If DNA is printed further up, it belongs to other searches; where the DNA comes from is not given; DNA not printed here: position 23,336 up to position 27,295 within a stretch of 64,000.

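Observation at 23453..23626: dnaE cannot start at a canonical codon: ATT initiation or a dnaX-style A-AAA-AAG -1 frameshift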

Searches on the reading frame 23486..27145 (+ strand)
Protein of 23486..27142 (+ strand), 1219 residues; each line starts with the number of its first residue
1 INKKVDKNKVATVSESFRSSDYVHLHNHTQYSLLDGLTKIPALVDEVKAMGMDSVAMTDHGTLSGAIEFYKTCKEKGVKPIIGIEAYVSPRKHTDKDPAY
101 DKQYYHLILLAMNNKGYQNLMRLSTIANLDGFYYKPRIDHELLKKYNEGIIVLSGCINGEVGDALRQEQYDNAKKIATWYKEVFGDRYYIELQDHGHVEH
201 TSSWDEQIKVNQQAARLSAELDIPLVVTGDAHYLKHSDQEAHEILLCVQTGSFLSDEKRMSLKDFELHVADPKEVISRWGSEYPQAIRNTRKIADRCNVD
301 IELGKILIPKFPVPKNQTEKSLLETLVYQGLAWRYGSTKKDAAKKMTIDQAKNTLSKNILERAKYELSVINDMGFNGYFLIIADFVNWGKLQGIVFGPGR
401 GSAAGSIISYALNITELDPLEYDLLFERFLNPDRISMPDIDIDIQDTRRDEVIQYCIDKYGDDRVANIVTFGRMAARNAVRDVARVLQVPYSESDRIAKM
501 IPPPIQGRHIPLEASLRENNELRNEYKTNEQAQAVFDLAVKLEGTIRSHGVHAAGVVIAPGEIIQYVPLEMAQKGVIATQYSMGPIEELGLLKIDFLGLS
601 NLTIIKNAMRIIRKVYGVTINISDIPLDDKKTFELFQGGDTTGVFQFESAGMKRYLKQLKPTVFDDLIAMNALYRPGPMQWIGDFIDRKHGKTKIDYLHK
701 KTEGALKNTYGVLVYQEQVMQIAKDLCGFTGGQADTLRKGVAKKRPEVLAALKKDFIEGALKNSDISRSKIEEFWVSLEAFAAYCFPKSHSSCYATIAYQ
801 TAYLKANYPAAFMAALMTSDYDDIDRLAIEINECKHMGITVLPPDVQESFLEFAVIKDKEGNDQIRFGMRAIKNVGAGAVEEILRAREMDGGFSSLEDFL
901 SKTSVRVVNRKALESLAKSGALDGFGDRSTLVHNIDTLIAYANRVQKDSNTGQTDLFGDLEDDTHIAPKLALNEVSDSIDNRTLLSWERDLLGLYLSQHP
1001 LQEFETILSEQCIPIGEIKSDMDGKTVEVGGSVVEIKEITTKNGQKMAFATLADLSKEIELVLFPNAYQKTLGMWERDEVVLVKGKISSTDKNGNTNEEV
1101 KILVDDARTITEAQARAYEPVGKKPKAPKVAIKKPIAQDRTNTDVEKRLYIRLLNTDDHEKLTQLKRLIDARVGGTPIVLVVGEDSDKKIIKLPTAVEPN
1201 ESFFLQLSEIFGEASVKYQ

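Call 11: find_encoding_contigs(protein=window:23624-27145:+, flank=3000, max_places=10)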
Protein window:23624-27145:+ (1173 aa): no gene with exactly this product is on record in the collection.

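Call 12: find_encoding_contigs(protein=window:23633-27145:+, flank=3000, max_places=10)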
Protein window:23633-27145:+ (1170 aa): no gene with exactly this product is on record in the collection.

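Call 13: find_encoding_contigs(protein=window:23639-27145:+, flank=3000, max_places=10)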
Protein window:23639-27145:+ (1168 aa): no gene with exactly this product is on record in the collection.

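Call 14: find_homologous_proteins(query=window:23486-27142:+, max_evalue=1e-100)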
Query window:23486-27142:+ (1219 aa): 8000 proteins with E <= 1e-100 among 8000 candidates; the best 120 are listed.
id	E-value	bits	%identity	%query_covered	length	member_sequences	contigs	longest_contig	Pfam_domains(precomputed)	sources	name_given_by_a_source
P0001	0.0e+0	2622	95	100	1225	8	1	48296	PF02811.27,PF14579.13,PF01336.32,PF17657.7,PF07733.19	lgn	-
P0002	0.0e+0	2094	74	99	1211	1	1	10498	PF02811.27,PF14579.13,PF01336.32,PF17657.7,PF07733.19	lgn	-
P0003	0.0e+0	2060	73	99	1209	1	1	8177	PF02811.27,PF14579.13,PF01336.32,PF17657.7,PF07733.19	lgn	-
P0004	0.0e+0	2057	72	99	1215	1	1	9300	PF02811.27,PF14579.13,PF01336.32,PF17657.7,PF07733.19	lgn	-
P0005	0.0e+0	2044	72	98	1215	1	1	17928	PF02811.27,PF14579.13,PF01336.32,PF17657.7,PF07733.19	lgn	-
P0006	0.0e+0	2031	71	99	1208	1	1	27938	PF02811.27,PF14579.13,PF01336.32,PF17657.7,PF07733.19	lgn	-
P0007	0.0e+0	2026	71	100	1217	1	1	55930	PF02811.27,PF14579.13,PF01336.32,PF17657.7,PF07733.19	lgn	-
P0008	0.0e+0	2026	72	99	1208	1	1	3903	PF02811.27,PF14579.13,PF01336.32,PF17657.7,PF07733.19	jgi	jgi:DNA polymerase-3 subunit alpha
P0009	0.0e+0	2012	72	99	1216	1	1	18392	PF02811.27,PF14579.13,PF01336.32,PF17657.7,PF07733.19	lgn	-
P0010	0.0e+0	1995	72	98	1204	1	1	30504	PF02811.27,PF14579.13,PF01336.32,PF17657.7,PF07733.19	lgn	-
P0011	0.0e+0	1994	72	99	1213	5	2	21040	PF02811.27,PF14579.13,PF01336.32,PF17657.7,PF07733.19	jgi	jgi:DNA polymerase-3 subunit alpha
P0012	0.0e+0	1993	72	99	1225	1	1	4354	PF02811.27,PF14579.13,PF01336.32,PF17657.7,PF07733.19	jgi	-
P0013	0.0e+0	1981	72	99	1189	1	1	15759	PF02811.27,PF14579.13,PF01336.32,PF17657.7,PF07733.19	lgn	-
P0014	0.0e+0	1981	72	99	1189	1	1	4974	PF02811.27,PF14579.13,PF01336.32,PF17657.7,PF07733.19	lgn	-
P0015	0.0e+0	1979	70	99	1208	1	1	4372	PF02811.27,PF14579.13,PF01336.32,PF17657.7,PF07733.19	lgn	-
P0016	0.0e+0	1975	69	99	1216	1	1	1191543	PF02811.27,PF14579.13,PF01336.32,PF17657.7,PF07733.19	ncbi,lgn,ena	-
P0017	0.0e+0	1967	70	99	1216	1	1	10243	PF02811.27,PF14579.13,PF01336.32,PF17657.7,PF07733.19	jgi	jgi:DNA polymerase-3 subunit alpha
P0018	0.0e+0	1965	70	99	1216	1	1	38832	PF02811.27,PF14579.13,PF01336.32,PF17657.7,PF07733.19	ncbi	-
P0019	0.0e+0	1964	70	100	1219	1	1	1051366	PF02811.27,PF14579.13,PF01336.32,PF17657.7,PF07733.19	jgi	jgi:DNA polymerase-3 subunit alpha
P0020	0.0e+0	1963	70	98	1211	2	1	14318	PF02811.27,PF14579.13,PF01336.32,PF17657.7,PF07733.19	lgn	-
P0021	0.0e+0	1961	71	99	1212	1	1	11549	PF02811.27,PF14579.13,PF01336.32,PF17657.7,PF07733.19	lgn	-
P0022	0.0e+0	1960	69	99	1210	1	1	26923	PF02811.27,PF14579.13,PF01336.32,PF17657.7,PF07733.19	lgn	-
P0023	0.0e+0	1956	69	99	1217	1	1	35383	PF02811.27,PF14579.13,PF01336.32,PF17657.7,PF07733.19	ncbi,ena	-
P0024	0.0e+0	1951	69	99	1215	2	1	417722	PF02811.27,PF14579.13,PF01336.32,PF17657.7,PF07733.19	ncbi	-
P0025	0.0e+0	1951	68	99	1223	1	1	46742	PF02811.27,PF14579.13,PF01336.32,PF17657.7,PF07733.19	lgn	-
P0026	0.0e+0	1950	70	99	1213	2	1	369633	PF02811.27,PF14579.13,PF01336.32,PF17657.7,PF07733.19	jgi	-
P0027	0.0e+0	1950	72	98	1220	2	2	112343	PF02811.27,PF14579.13,PF01336.32,PF17657.7,PF07733.19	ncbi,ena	ncbi:MAG: DNA polymerase III subunit alpha [Patescibacteria group bacterium]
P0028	0.0e+0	1949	69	98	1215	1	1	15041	PF02811.27,PF14579.13,PF01336.32,PF17657.7,PF07733.19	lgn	-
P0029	0.0e+0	1949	72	97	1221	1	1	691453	PF02811.27,PF14579.13,PF01336.32,PF17657.7,PF07733.19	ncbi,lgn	-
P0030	0.0e+0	1949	70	99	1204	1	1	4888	PF02811.27,PF14579.13,PF01336.32,PF17657.7,PF07733.19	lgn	-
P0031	0.0e+0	1948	71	98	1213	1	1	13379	PF02811.27,PF14579.13,PF01336.32,PF17657.7,PF07733.19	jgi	jgi:DNA polymerase-3 subunit alpha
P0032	0.0e+0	1948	69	99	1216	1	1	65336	PF02811.27,PF14579.13,PF01336.32,PF17657.7,PF07733.19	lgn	-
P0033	0.0e+0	1946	67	99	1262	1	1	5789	PF02811.27,PF14579.13,PF01336.32,PF17657.7,PF07733.19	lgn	-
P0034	0.0e+0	1944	69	99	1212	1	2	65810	PF02811.27,PF14579.13,PF01336.32,PF17657.7,PF07733.19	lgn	-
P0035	0.0e+0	1944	70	99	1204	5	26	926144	PF02811.27,PF14579.13,PF01336.32,PF17657.7,PF07733.19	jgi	jgi:DNA polymerase III subunit alpha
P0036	0.0e+0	1943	68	99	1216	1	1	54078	PF02811.27,PF14579.13,PF01336.32,PF17657.7,PF07733.19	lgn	-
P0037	0.0e+0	1942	71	98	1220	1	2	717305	PF02811.27,PF14579.13,PF01336.32,PF17657.7,PF07733.19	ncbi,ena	ncbi:MAG: DNA polymerase III subunit alpha [Patescibacteria group bacterium]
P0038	0.0e+0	1941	69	99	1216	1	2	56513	PF02811.27,PF14579.13,PF01336.32,PF17657.7,PF07733.19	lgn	-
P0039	0.0e+0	1939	69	99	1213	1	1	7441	PF02811.27,PF14579.13,PF01336.32,PF17657.7,PF07733.19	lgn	-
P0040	0.0e+0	1939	69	99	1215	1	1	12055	PF02811.27,PF14579.13,PF01336.32,PF17657.7,PF07733.19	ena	-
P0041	0.0e+0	1938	68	99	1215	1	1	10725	PF02811.27,PF14579.13,PF01336.32,PF17657.7,PF07733.19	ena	-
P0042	0.0e+0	1937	68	99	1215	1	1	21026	PF02811.27,PF14579.13,PF01336.32,PF17657.7,PF07733.19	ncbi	-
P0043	0.0e+0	1936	68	99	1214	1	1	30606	PF02811.27,PF14579.13,PF01336.32,PF17657.7,PF07733.19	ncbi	-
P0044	0.0e+0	1935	67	99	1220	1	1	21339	PF02811.27,PF14579.13,PF01336.32,PF17657.7,PF07733.19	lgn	-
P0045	0.0e+0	1933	71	98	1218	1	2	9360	PF02811.27,PF14579.13,PF01336.32,PF17657.7,PF07733.19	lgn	-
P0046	0.0e+0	1933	69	99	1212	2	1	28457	PF02811.27,PF14579.13,PF01336.32,PF17657.7,PF07733.19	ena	-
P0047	0.0e+0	1932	68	99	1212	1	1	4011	PF02811.27,PF14579.13,PF01336.32,PF17657.7,PF07733.19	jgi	jgi:DNA polymerase-3 subunit alpha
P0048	0.0e+0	1930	69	99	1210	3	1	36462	PF02811.27,PF14579.13,PF01336.32,PF17657.7,PF07733.19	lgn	-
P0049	0.0e+0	1928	69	99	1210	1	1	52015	PF02811.27,PF14579.13,PF01336.32,PF17657.7,PF07733.19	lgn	-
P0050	0.0e+0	1928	70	99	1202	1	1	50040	PF02811.27,PF14579.13,PF01336.32,PF17657.7,PF07733.19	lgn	-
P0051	0.0e+0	1927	68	99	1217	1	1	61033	PF02811.27,PF14579.13,PF01336.32,PF17657.7,PF07733.19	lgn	-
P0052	0.0e+0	1925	69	99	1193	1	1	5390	PF02811.27,PF14579.13,PF01336.32,PF17657.7,PF07733.19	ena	-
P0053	0.0e+0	1924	69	99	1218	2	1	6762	PF02811.27,PF14579.13,PF01336.32,PF17657.7,PF07733.19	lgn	-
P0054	0.0e+0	1923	69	98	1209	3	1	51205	PF02811.27,PF14579.13,PF01336.32,PF17657.7,PF07733.19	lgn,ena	-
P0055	0.0e+0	1923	69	98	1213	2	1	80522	PF02811.27,PF14579.13,PF01336.32,PF17657.7,PF07733.19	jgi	jgi:DNA polymerase-3 subunit alpha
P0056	0.0e+0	1922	69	99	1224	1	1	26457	PF02811.27,PF14579.13,PF01336.32,PF17657.7,PF07733.19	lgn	-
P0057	0.0e+0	1920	69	99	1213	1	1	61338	PF02811.27,PF14579.13,PF01336.32,PF17657.7,PF07733.19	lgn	-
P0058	0.0e+0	1920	70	98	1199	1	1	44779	PF02811.27,PF14579.13,PF01336.32,PF17657.7,PF07733.19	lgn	-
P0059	0.0e+0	1920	70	99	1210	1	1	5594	PF02811.27,PF14579.13,PF01336.32,PF17657.7,PF07733.19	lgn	-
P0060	0.0e+0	1918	67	99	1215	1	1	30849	PF02811.27,PF14579.13,PF01336.32,PF17657.7,PF07733.19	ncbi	ncbi:MAG: DNA polymerase III subunit alpha [Candidatus Saccharimonadales bacterium]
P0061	0.0e+0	1918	69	99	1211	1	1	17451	PF02811.27,PF14579.13,PF01336.32,PF17657.7,PF07733.19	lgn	-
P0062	0.0e+0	1917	69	99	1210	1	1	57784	PF02811.27,PF14579.13,PF01336.32,PF17657.7,PF07733.19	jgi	jgi:DNA polymerase III subunit alpha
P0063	0.0e+0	1915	68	99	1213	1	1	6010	PF02811.27,PF14579.13,PF01336.32,PF17657.7,PF07733.19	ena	-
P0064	0.0e+0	1914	69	99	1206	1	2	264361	PF02811.27,PF14579.13,PF01336.32,PF17657.7,PF07733.19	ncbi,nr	ncbi:MAG TPA: DNA polymerase III subunit alpha [Candidatus Saccharimonadales bacterium]|nr:DNA polym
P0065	0.0e+0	1913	67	99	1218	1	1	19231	PF02811.27,PF14579.13,PF01336.32,PF17657.7,PF07733.19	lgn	-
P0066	0.0e+0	1913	69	99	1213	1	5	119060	PF02811.27,PF14579.13,PF01336.32,PF17657.7,PF07733.19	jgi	jgi:DNA polymerase-3 subunit alpha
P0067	0.0e+0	1913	68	99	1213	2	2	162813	PF02811.27,PF14579.13,PF01336.32,PF17657.7,PF07733.19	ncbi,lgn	-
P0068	0.0e+0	1913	68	99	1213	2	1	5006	PF02811.27,PF14579.13,PF01336.32,PF17657.7,PF07733.19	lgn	-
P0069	0.0e+0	1912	70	97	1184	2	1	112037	PF02811.27,PF14579.13,PF01336.32,PF17657.7,PF07733.19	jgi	jgi:DNA polymerase-3 subunit alpha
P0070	0.0e+0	1911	69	98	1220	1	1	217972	PF02811.27,PF14579.13,PF01336.32,PF17657.7,PF07733.19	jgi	jgi:DNA polymerase III subunit alpha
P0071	0.0e+0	1911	67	99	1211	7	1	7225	PF02811.27,PF14579.13,PF01336.32,PF17657.7,PF07733.19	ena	-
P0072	0.0e+0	1909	69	99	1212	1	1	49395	PF02811.27,PF14579.13,PF01336.32,PF17657.7,PF07733.19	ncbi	-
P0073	0.0e+0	1909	69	98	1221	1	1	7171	PF02811.27,PF14579.13,PF01336.32,PF17657.7,PF07733.19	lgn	-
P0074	0.0e+0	1907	70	98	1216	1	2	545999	PF02811.27,PF14579.13,PF01336.32,PF17657.7,PF07733.19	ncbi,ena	ncbi:MAG: DNA polymerase III subunit alpha [Patescibacteria group bacterium]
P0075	0.0e+0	1904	69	98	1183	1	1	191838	PF02811.27,PF14579.13,PF01336.32,PF17657.7,PF07733.19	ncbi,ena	-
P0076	0.0e+0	1903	68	98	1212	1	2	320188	PF02811.27,PF14579.13,PF01336.32,PF17657.7,PF07733.19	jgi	jgi:DNA polymerase-3 subunit alpha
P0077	0.0e+0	1903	68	99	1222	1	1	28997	PF02811.27,PF14579.13,PF01336.32,PF17657.7,PF07733.19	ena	-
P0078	0.0e+0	1903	69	98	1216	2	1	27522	PF02811.27,PF14579.13,PF01336.32,PF17657.7,PF07733.19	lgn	-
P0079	0.0e+0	1901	67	99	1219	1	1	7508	PF02811.27,PF14579.13,PF01336.32,PF17657.7,PF07733.19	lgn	-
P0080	0.0e+0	1900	69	98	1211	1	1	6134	PF02811.27,PF14579.13,PF01336.32,PF17657.7,PF07733.19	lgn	-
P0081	0.0e+0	1900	68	99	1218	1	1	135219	PF02811.27,PF14579.13,PF01336.32,PF17657.7,PF07733.19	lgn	-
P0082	0.0e+0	1900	68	98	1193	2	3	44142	PF02811.27,PF14579.13,PF01336.32,PF17657.7,PF07733.19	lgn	-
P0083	0.0e+0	1899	67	99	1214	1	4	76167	PF02811.27,PF14579.13,PF01336.32,PF17657.7,PF07733.19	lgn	-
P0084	0.0e+0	1898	69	99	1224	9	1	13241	PF02811.27,PF14579.13,PF01336.32,PF17657.7,PF07733.19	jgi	jgi:DNA polymerase-3 subunit alpha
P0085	0.0e+0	1897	68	99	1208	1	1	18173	PF02811.27,PF14579.13,PF01336.32,PF17657.7,PF07733.19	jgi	jgi:DNA polymerase-3 subunit alpha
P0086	0.0e+0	1896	67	99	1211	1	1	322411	PF02811.27,PF14579.13,PF01336.32,PF17657.7,PF07733.19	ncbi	-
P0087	0.0e+0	1895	68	100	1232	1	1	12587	PF02811.27,PF14579.13,PF01336.32,PF17657.7,PF07733.19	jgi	jgi:DNA polymerase-3 subunit alpha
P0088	0.0e+0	1894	68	98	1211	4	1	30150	PF02811.27,PF14579.13,PF01336.32,PF17657.7,PF07733.19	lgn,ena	-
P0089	0.0e+0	1893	68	99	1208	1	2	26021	PF02811.27,PF14579.13,PF01336.32,PF17657.7,PF07733.19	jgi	jgi:DNA polymerase-3 subunit alpha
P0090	0.0e+0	1893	67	100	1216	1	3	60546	PF02811.27,PF14579.13,PF01336.32,PF17657.7,PF07733.19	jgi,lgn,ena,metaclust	metaclust:\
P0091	0.0e+0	1893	68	99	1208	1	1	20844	PF02811.27,PF14579.13,PF01336.32,PF17657.7,PF07733.19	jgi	jgi:DNA polymerase-3 subunit alpha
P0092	0.0e+0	1892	67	99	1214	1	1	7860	PF02811.27,PF14579.13,PF01336.32,PF17657.7,PF07733.19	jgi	jgi:DNA polymerase-3 subunit alpha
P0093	0.0e+0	1891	68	99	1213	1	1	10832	PF02811.27,PF14579.13,PF01336.32,PF17657.7,PF07733.19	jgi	jgi:DNA polymerase-3 subunit alpha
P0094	0.0e+0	1891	67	99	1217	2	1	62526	PF02811.27,PF14579.13,PF01336.32,PF17657.7,PF07733.19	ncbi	-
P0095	0.0e+0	1891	67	99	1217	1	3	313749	PF02811.27,PF14579.13,PF01336.32,PF17657.7,PF07733.19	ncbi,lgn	-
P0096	0.0e+0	1889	68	99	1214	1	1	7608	PF02811.27,PF14579.13,PF01336.32,PF17657.7,PF07733.19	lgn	-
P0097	0.0e+0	1889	69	99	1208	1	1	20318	PF02811.27,PF14579.13,PF01336.32,PF17657.7,PF07733.19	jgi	jgi:DNA polymerase-3 subunit alpha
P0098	0.0e+0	1889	68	99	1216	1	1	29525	PF02811.27,PF14579.13,PF01336.32,PF17657.7,PF07733.19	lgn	-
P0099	0.0e+0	1888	69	99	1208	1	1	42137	PF02811.27,PF14579.13,PF01336.32,PF17657.7,PF07733.19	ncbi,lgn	-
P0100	0.0e+0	1888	69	99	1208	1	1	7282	PF02811.27,PF14579.13,PF01336.32,PF17657.7,PF07733.19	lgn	-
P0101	0.0e+0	1887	68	99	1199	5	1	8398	PF02811.27,PF14579.13,PF01336.32,PF17657.7,PF07733.19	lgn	-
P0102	0.0e+0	1887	67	99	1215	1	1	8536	PF02811.27,PF14579.13,PF01336.32,PF17657.7,PF07733.19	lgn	-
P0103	0.0e+0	1886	67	99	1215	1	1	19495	PF02811.27,PF14579.13,PF01336.32,PF17657.7,PF07733.19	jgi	jgi:DNA polymerase-3 subunit alpha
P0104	0.0e+0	1886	68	99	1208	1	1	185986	PF02811.27,PF14579.13,PF01336.32,PF17657.7,PF07733.19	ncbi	-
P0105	0.0e+0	1885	67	99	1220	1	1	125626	PF02811.27,PF14579.13,PF01336.32,PF17657.7,PF07733.19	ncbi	-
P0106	0.0e+0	1885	67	99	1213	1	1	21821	PF02811.27,PF14579.13,PF01336.32,PF17657.7,PF07733.19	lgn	-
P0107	0.0e+0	1883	68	99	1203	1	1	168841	PF02811.27,PF14579.13,PF01336.32,PF17657.7,PF07733.19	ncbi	-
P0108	0.0e+0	1883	68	98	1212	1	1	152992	PF02811.27,PF14579.13,PF01336.32,PF17657.7,PF07733.19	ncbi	-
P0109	0.0e+0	1882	69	98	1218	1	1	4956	PF02811.27,PF14579.13,PF01336.32,PF17657.7,PF07733.19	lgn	-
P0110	0.0e+0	1882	67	99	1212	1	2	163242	PF02811.27,PF14579.13,PF01336.32,PF17657.7,PF07733.19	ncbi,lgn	-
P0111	0.0e+0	1880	66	99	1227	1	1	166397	PF02811.27,PF14579.13,PF01336.32,PF17657.7,PF07733.19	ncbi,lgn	-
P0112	0.0e+0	1879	68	99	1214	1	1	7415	PF02811.27,PF14579.13,PF01336.32,PF17657.7,PF07733.19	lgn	-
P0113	0.0e+0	1879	67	99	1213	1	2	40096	PF02811.27,PF14579.13,PF01336.32,PF17657.7,PF07733.19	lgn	-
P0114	0.0e+0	1879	69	98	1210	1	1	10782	PF02811.27,PF14579.13,PF01336.32,PF17657.7,PF07733.19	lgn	-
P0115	0.0e+0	1878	68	98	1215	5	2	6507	PF02811.27,PF14579.13,PF01336.32,PF17657.7,PF07733.19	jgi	jgi:DNA polymerase-3 subunit alpha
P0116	0.0e+0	1877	66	99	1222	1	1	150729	PF02811.27,PF14579.13,PF01336.32,PF17657.7,PF07733.19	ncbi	-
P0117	0.0e+0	1876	69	100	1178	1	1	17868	PF02811.27,PF14579.13,PF01336.32,PF17657.7,PF07733.19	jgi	jgi:DNA polymerase-3 subunit alpha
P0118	0.0e+0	1875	67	99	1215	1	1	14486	PF02811.27,PF14579.13,PF01336.32,PF17657.7,PF07733.19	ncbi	-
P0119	0.0e+0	1874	67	99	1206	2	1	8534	PF02811.27,PF14579.13,PF01336.32,PF17657.7,PF07733.19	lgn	-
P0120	0.0e+0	1872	67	98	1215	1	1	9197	PF02811.27,PF14579.13,PF01336.32,PF17657.7,PF07733.19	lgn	-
